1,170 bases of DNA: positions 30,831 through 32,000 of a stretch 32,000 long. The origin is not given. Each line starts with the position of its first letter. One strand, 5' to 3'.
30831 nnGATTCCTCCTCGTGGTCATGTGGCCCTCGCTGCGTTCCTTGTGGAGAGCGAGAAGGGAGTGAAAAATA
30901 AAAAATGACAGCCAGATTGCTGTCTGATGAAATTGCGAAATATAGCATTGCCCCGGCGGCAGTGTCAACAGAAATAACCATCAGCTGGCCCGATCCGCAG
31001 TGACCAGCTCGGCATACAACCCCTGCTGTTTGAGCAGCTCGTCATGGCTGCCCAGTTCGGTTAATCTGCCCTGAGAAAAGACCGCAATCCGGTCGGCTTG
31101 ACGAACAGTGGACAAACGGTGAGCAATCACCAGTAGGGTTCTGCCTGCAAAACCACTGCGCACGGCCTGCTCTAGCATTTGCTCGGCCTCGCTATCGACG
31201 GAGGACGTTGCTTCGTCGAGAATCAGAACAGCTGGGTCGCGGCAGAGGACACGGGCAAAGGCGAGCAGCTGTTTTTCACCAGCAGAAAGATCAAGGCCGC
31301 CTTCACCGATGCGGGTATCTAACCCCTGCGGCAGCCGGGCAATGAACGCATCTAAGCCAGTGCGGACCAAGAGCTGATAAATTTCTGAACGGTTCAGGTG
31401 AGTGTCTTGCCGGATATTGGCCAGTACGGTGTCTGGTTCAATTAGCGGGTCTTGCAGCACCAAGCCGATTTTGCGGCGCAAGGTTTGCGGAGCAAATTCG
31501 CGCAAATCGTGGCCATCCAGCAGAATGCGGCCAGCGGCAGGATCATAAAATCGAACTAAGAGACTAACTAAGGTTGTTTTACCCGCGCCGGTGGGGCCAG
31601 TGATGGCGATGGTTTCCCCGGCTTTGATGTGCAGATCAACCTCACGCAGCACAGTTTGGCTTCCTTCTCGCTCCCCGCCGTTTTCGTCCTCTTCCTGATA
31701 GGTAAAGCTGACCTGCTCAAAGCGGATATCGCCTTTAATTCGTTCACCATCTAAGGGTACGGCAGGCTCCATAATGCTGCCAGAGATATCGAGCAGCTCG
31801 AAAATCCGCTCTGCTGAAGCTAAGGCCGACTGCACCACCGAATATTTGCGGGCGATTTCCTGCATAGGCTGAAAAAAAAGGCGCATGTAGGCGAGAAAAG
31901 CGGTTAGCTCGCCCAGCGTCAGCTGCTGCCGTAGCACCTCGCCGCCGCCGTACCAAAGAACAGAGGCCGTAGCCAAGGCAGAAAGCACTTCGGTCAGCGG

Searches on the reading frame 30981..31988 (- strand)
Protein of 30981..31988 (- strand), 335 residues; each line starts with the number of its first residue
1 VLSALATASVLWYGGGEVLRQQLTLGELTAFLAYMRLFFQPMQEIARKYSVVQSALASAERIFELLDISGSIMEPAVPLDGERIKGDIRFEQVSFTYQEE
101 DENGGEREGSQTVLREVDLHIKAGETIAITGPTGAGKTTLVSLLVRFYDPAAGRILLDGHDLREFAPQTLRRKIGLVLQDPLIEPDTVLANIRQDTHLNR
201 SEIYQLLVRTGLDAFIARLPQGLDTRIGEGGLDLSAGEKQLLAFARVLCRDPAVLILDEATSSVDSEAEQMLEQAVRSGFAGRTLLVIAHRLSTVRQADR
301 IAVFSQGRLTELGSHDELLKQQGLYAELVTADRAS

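Call 56: search_protein_families(library=pfam, proteins=[window:30981-31988:-], max_evalue=0.001)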
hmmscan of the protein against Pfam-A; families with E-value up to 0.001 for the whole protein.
window:30981-31988:- (335 aa): 7 families
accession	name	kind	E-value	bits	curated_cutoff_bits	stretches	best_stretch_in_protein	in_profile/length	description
PF00005.33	ABC_tran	-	5.9e-30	105.1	25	1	114-262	1-137/137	ABC transporter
PF13401.12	AAA_22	-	1.2e-06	29.3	27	1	126-275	7-104/130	AAA domain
PF02463.25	SMC_N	-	4.1e-06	26.8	40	1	198-302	118-209/220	RecF/RecN/SMC N terminal domain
PF13191.12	AAA_16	-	8.2e-06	26.8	32.6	1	123-288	23-167/167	AAA ATPase domain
PF00664.28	ABC_membrane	-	0.00015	22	28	1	1-42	233-274/274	ABC transporter transmembrane region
PF13604.12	AAA_30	-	0.00016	21.9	27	0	126-279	20-116/191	AAA domain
PF13481.12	AAA_25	-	0.00063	19.9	27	0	118-147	27-56/195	AAA domain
